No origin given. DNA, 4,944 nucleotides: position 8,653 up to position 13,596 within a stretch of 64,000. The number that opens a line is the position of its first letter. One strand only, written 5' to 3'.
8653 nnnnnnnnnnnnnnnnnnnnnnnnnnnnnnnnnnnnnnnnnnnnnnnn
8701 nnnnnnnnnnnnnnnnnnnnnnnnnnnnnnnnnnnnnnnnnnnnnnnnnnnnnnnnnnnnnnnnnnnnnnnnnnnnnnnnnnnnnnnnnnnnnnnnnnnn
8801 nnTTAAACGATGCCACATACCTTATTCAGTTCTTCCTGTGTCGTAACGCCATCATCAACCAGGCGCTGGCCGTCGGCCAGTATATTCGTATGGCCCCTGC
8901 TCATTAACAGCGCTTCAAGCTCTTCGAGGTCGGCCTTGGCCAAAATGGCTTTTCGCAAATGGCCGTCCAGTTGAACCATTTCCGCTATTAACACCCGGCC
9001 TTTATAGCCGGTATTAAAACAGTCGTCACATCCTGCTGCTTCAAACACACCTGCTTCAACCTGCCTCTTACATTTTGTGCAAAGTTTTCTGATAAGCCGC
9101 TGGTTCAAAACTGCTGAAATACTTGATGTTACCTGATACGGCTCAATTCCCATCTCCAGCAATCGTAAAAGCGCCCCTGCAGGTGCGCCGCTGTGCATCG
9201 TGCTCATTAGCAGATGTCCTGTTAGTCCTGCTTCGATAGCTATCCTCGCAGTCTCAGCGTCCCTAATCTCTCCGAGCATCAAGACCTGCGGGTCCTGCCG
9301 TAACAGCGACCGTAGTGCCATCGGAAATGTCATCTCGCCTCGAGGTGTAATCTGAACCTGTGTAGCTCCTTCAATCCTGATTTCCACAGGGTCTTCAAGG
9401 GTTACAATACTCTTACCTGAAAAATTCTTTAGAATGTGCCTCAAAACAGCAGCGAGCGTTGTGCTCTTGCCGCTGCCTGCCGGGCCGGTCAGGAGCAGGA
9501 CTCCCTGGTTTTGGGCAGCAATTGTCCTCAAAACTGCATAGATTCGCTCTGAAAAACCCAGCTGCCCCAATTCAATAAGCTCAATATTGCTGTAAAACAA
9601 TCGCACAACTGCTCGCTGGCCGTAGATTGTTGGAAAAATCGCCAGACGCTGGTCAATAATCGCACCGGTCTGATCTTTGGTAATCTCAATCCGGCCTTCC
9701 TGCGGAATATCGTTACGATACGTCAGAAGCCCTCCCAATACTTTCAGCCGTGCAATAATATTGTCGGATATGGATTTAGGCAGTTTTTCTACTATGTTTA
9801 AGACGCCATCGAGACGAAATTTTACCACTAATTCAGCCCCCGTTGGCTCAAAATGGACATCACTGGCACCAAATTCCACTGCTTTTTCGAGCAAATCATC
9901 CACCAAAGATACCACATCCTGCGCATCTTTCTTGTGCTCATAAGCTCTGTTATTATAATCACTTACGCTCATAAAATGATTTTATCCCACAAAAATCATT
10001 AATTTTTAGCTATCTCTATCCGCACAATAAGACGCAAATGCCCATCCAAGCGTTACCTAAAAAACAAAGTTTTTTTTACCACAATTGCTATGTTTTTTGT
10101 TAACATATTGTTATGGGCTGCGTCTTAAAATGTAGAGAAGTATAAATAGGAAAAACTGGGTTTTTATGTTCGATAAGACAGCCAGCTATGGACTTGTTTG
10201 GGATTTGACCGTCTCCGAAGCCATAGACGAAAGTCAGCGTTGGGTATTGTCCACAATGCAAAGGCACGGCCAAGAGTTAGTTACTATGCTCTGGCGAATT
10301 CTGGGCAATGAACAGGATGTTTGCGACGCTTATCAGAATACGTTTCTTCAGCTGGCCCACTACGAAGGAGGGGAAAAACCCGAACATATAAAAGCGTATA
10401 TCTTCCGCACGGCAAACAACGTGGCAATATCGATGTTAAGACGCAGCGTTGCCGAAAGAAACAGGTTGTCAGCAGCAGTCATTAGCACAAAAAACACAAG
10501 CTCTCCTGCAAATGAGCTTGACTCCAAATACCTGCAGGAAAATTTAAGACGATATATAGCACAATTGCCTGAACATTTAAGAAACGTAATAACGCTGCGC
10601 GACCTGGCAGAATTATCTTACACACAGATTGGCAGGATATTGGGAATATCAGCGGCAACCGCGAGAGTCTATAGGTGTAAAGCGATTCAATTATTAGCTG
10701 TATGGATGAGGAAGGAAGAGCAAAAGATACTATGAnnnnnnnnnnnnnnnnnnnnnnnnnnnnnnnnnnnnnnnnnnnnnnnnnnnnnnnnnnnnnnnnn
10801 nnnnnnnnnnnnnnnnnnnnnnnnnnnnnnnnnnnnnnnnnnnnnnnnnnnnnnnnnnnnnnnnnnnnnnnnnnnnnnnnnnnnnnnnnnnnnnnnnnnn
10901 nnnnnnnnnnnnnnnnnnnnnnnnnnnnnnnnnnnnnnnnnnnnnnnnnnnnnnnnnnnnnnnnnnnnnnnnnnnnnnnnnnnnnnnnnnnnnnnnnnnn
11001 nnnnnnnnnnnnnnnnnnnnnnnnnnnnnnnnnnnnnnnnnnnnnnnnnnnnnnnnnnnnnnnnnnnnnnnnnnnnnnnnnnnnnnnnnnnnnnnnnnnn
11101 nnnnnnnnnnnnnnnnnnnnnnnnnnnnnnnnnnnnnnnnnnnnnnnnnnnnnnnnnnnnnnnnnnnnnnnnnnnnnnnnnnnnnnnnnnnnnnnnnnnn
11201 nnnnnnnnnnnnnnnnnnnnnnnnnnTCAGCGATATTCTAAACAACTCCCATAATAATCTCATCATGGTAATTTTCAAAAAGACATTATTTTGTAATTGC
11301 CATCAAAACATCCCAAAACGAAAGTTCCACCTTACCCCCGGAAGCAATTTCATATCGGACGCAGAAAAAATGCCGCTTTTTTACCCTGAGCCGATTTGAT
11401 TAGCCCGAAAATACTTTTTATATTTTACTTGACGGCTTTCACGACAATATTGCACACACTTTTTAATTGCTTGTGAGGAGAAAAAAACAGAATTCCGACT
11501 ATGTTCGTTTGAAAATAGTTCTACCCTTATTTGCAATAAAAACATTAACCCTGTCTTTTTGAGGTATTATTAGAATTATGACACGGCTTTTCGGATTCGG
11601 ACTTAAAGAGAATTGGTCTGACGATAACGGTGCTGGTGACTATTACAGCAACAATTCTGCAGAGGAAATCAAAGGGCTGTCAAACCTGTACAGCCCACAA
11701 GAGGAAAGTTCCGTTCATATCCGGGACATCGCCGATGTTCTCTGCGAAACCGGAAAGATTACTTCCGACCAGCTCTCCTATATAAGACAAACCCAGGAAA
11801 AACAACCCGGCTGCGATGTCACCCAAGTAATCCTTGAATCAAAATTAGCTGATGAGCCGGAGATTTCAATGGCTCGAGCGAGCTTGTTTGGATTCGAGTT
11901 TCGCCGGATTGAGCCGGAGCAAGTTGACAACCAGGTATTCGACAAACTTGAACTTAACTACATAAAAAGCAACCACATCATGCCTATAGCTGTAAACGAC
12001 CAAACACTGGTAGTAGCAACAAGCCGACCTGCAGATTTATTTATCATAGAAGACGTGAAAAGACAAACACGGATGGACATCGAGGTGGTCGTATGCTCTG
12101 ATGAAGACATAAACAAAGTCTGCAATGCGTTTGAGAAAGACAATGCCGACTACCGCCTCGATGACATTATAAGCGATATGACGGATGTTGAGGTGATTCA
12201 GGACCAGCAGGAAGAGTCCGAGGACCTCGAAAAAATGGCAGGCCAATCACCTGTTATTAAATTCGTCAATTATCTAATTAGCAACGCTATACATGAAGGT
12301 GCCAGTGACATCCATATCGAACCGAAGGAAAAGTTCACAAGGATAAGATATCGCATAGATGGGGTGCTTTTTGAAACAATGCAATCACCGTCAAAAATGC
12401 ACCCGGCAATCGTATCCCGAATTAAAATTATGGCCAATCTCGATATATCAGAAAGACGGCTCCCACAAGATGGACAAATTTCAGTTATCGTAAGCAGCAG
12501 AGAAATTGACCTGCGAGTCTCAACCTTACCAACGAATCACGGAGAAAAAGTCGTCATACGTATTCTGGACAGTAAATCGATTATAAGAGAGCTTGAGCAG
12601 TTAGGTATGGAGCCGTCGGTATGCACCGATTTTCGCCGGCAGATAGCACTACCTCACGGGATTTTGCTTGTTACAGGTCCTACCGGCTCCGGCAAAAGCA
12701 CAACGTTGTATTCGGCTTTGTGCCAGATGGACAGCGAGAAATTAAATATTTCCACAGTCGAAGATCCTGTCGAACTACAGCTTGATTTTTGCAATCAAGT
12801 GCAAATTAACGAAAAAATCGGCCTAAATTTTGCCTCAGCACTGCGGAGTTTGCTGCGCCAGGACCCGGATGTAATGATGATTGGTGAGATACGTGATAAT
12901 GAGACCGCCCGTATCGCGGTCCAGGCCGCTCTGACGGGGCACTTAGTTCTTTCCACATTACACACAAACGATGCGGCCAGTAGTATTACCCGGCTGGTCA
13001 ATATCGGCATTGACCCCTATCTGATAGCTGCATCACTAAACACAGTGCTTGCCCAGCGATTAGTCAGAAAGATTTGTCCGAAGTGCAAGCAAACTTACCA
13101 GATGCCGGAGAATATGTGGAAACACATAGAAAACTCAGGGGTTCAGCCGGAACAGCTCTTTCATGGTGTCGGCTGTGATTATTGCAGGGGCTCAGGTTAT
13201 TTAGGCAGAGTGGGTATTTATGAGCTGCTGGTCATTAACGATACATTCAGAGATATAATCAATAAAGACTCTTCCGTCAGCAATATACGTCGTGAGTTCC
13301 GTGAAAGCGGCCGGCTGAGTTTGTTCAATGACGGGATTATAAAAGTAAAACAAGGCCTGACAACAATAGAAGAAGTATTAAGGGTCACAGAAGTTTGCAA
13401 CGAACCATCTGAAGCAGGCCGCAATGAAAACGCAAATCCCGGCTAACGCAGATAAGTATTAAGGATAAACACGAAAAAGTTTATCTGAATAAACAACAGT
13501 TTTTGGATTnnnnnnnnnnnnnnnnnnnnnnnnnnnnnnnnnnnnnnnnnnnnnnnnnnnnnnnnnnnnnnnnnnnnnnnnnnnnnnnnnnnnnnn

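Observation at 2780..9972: Atypical type IV filament operon: short ATPase, orphan secreted protein, two platform proteins, three pseudopilins, PilT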

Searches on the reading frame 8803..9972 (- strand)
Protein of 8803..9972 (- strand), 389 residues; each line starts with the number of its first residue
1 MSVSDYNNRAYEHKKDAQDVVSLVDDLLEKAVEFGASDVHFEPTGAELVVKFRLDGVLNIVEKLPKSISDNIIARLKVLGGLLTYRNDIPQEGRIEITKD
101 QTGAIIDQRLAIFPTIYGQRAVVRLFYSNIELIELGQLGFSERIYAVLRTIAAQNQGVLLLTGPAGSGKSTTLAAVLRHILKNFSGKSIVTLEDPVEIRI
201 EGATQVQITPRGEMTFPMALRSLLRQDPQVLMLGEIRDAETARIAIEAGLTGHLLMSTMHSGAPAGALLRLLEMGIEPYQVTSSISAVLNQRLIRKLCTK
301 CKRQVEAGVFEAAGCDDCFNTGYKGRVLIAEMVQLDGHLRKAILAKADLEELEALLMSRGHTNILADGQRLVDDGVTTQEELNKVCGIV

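Call 4: search_protein_families(library=pfam, proteins=[window:8803-9972:-], max_evalue=0.01)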
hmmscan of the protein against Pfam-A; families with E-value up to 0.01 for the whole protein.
window:8803-9972:- (389 aa): 9 families
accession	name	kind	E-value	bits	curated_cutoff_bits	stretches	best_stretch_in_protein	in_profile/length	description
PF00437.27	T2SSE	-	7.1e-104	347.8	24.9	1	14-383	2-369/370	Type II/IV secretion system protein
PF13191.12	AAA_16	-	4.9e-08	34.1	32.6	1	143-190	11-62/167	AAA ATPase domain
PF13604.12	AAA_30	-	3.2e-05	24.2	27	1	146-188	8-48/191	AAA domain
PF13555.12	AAA_29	-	8.9e-05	22.6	27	1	149-177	15-43/61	P-loop containing region of AAA domain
PF25199.1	nSTAND_NTPase5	-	0.00014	22.2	34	1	149-198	34-82/145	Novel STAND NTPase 5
PF13401.12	AAA_22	-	0.00028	21.6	27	1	154-202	3-33/130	AAA domain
PF20720.3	nSTAND3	-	0.00033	20.8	27.2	1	154-198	15-57/155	Novel STAND NTPase 3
PF13245.12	AAA_19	-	0.0012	19.4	25.1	1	153-189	8-44/134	AAA domain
PF01078.27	Mg_chelatase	-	0.004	17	20.3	1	150-191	16-56/207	Magnesium chelatase, subunit ChlI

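Call 5: search_protein_families(library=ncbifam, proteins=[window:8803-9972:-], max_evalue=0.01)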
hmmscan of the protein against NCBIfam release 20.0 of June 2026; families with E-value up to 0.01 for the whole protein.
window:8803-9972:- (389 aa): 24 families
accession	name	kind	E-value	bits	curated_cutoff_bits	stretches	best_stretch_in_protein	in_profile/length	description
TIGR02533.1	type_II_gspE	equivalog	2.3e-115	386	630.25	1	11-385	100-485/486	type II secretion system ATPase GspE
TIGR02538.1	type_IV_pilB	equivalog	6.9e-107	358.4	675.65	1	9-385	170-561/564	type IV-A pilus assembly ATPase PilB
NF007755.0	PRK10436.1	equivalog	2.8e-101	339.5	617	1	9-388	74-461/465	type II secretion system protein GspE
NF053534.1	T4PilAsmATPsTfpB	equivalog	2.1e-96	323.6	850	1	14-385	195-581/584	type IV pilus assembly ATPase TfpB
NF041000.1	ATPase_ComGA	equivalog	6.1e-64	215.6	300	1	26-295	2-266/267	competence type IV pilus ATPase ComGA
TIGR01420.1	pilT_fam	subfamily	3.3e-41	141.6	319.1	1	24-297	2-271/343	PilT/PilU family type 4a pilus ATPase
TIGR02525.1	plasmid_TraJ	equivalog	7.8e-27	94.2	368.3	1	135-275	132-273/372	plasmid transfer ATPase TraJ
TIGR02524.1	dot_icm_DotB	equivalog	8e-21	74.6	463.3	1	146-273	125-258/358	Dot/Icm type IV secretion system ATPase DotB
TIGR02782.1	TrbB_P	equivalog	3.9e-15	55.9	304.55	1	146-277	127-257/303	P-type conjugative transfer ATPase TrbB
NF058587.1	archaellum_moto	equivalog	7.4e-14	51.4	550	1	131-273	253-395/527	archaellum flagellar ATPase motor FlaI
NF010407.0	PRK13833.1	subfamily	1.9e-11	44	499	1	146-277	135-265/323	conjugal transfer protein TrbB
TIGR02788.1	VirB11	equivalog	2.4e-11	43.2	249.95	1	143-277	132-268/308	P-type DNA transfer ATPase VirB11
NF010469.0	PRK13894.1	subfamily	3.6e-11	43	508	1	146-272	140-265/320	conjugal transfer ATPase TrbB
TIGR03819.1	heli_sec_ATPase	hypoth_equivalog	7.3e-10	38.5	373.15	1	134-271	156-297/340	TadA family conjugal transfer-associated ATPase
NF053672.1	bindosome_BasE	exception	1.4e-05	24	1000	1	143-269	257-386/512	bindosome assembly system ATPase subunit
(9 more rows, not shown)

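Call 25: search_solved_structures(query=window:8803-9972:-, max_evalue=1e-20)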
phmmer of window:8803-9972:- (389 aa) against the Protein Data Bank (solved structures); distinct sequences matched with E-value up to 1e-20: 20.
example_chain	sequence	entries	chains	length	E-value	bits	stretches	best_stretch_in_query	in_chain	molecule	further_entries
5oiu_A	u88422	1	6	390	8.5e-80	271.7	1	23-382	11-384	Type IV pilus assembly protein PilF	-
5it5_F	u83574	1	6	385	9.9e-80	271.5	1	25-382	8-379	ATP binding motif-containing protein PilF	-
6ejf_A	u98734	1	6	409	1.2e-79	271.2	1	25-382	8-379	Type IV pilus assembly protein PilF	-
1p9r_A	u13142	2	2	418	1.6e-79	270.8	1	12-382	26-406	General secretion pathway protein E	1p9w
4kss_A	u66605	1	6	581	2.4e-79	270.2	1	12-385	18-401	Type II secretion system protein E, hemolysin-coregulated protein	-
4ksr_A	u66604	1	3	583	2.6e-79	270.1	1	12-385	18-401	Type II secretion system protein E, Hemolysin-coregulated protein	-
4pht_A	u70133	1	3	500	7.9e-79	268.5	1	15-385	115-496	General secretory pathway protein E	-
6f8l_G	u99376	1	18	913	4.3e-78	266.1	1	23-382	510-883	Type IV pilus assembly protein PilF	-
3jc8_Ba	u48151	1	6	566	8.2e-75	255.3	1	16-382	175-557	Type IV-A pilus assembly ATPase PilB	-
5zfr_A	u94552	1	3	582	1.6e-71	244.5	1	12-385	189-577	Type IV pilus biogenesis ATPase PilB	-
6olj_C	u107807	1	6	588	6.2e-70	239.3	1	15-385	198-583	Type IV pilus biogenesis ATPase PilB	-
5tsg_B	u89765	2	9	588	6.6e-70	239.2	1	15-385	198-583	Type IV pilus biogenesis ATPase PilB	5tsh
8dze_A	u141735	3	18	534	9.1e-32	113.7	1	23-317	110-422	BfpD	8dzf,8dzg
2ewv_A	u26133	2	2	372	6.1e-28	101.2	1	24-287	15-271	twitching motility protein PilT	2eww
2gsz_A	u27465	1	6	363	1.3e-27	100.1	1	26-287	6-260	twitching motility protein PilT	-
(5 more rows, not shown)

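Call 31: find_related_loci(query=window:8803-9972:-, collection=genome_contigs, flank=9000)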
Query window:8803-9972:- (389 aa) in genome_contigs; peptide patterns used: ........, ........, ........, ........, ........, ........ (x = any residue, [..] = any of these).
376 stretches matched a pattern; 291 encode a relative of the query (tblastn E <= 1e-3); the best 80 are kept; 80 distinct loci.
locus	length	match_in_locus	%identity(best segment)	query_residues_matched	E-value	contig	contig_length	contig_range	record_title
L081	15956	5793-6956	84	1-388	0e+0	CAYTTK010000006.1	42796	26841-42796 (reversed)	MAG TPA_asm: uncultured Pirellulales bacterium isolate SRP068000_co1_555 genome assembly, contig: NODE_816_length_42796_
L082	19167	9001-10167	82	1-389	0e+0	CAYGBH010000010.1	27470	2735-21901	MAG TPA_asm: uncultured Pirellulales bacterium isolate ERP108616_co2_77 genome assembly, contig: NODE_2244_length_27470_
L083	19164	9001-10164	81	1-387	0e+0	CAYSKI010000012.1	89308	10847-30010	MAG TPA_asm: uncultured Pirellulales bacterium isolate binchicken_co89_445 genome assembly, contig: NODE_244_length_8930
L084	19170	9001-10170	81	1-389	0e+0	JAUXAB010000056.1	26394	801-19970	MAG: Phycisphaerae bacterium isolate CSMAG_2751 CSMAG_2751_k141_54185_length_26394_cov_27.7360, whole genome shotgun seq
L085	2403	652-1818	80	1-388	0e+0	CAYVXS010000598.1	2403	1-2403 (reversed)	MAG TPA_asm: uncultured Pirellulales bacterium isolate binchicken_co129_185 genome assembly, contig: NODE_190394_length_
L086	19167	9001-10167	81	1-388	0e+0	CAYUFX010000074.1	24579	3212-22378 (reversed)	MAG TPA_asm: uncultured Pirellulales bacterium isolate binchicken_co89_457 genome assembly, contig: NODE_3299_length_245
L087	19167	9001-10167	80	1-388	0e+0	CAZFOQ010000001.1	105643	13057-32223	MAG TPA_asm: uncultured Pirellulales bacterium isolate SRP068000_co1_345 genome assembly, contig: NODE_101_length_105643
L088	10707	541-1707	80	1-389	0e+0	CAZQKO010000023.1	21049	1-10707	MAG TPA_asm: uncultured Pirellulales bacterium isolate binchicken_co262_29 genome assembly, contig: NODE_2612_length_210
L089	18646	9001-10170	81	1-389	0e+0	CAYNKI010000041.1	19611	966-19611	MAG TPA_asm: uncultured Pirellulales bacterium isolate SRP068000_co1_139 genome assembly, contig: NODE_3841_length_19611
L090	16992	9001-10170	79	1-389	0e+0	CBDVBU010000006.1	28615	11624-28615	MAG TPA_asm: uncultured Phycisphaerae bacterium isolate SRR22302362_metabat2_72 genome assembly, contig: ERZ25746724.556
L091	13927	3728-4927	78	1-389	0e+0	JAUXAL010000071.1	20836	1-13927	MAG: Phycisphaerae bacterium isolate CSMAG_2761 CSMAG_2761_k141_128543_length_20836_cov_35.9442, whole genome shotgun se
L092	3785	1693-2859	79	1-388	0e+0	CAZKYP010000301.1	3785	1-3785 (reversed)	MAG TPA_asm: uncultured Pirellulales bacterium isolate binchicken_co129_610 genome assembly, contig: NODE_92924_length_3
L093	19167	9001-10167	79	1-388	0e+0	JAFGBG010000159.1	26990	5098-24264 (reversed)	MAG: Sedimentisphaerales bacterium isolate Zod_Metabat.1017 k87_8295728, whole genome shotgun sequence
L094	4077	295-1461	80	1-388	0e+0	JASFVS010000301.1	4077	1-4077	MAG: Phycisphaerales bacterium isolate D1105M20metaG_Bin_628 D1105M20metaG_FD_scaffold_10881_c1, whole genome shotgun se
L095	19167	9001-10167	79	1-388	0e+0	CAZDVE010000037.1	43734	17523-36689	MAG TPA_asm: uncultured Pirellulales bacterium isolate binchicken_co116_18 genome assembly, contig: NODE_685_length_4373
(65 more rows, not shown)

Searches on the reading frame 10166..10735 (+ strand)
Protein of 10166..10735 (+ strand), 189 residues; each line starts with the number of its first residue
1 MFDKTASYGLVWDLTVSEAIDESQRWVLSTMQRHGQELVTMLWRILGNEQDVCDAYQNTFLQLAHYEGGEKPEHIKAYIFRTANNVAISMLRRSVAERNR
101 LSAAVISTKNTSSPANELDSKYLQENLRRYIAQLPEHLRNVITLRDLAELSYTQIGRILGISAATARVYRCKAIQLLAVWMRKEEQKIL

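Call 10: search_protein_families(library=pfam, proteins=[window:10166-10735:+], max_evalue=0.001)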
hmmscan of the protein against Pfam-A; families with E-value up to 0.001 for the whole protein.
window:10166-10735:+ (189 aa): 3 families
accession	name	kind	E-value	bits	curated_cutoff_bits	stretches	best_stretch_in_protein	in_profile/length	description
PF08281.18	Sigma70_r4_2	-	2e-11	43.8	25.7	1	125-175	2-52/54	Sigma-70, region 4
PF04542.20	Sigma70_r2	-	1.3e-07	31.7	24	1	32-94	3-68/71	Sigma-70 region 2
PF04545.22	Sigma70_r4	-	2.4e-07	30.6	24.1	1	131-167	2-38/50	Sigma-70, region 4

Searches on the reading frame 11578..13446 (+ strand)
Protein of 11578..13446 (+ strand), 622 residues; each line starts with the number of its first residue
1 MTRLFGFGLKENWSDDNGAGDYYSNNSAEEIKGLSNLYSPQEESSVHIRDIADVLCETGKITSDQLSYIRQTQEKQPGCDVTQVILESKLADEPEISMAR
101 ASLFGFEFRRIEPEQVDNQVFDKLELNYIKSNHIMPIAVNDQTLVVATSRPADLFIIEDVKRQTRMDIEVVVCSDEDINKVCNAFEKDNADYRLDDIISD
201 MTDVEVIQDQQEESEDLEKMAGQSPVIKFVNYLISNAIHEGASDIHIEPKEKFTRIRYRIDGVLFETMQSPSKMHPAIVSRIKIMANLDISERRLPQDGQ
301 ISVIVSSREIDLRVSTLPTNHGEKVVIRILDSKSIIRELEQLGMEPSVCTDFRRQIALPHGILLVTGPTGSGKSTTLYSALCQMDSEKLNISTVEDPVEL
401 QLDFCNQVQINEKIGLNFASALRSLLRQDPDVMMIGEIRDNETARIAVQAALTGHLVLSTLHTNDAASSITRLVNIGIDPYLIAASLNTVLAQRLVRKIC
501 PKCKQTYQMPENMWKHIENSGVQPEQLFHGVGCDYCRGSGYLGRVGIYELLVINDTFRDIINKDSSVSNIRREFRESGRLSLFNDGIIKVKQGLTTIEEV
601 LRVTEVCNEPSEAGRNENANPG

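Call 10: search_protein_families(library=pfam, proteins=[window:11578-13446:+], max_evalue=0.001)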
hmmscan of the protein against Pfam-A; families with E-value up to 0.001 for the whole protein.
window:11578-13446:+ (622 aa): 3 families
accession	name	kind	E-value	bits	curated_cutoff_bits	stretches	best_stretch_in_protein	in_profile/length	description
PF00437.27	T2SSE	-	8.9e-142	472.6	24.9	1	221-602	3-370/370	Type II/IV secretion system protein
PF05157.20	MshEN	-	2.6e-16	59.8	23.1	1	104-186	1-84/90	MshEN domain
PF25199.1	nSTAND_NTPase5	-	0.00049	20.4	34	0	361-401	42-83/145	Novel STAND NTPase 5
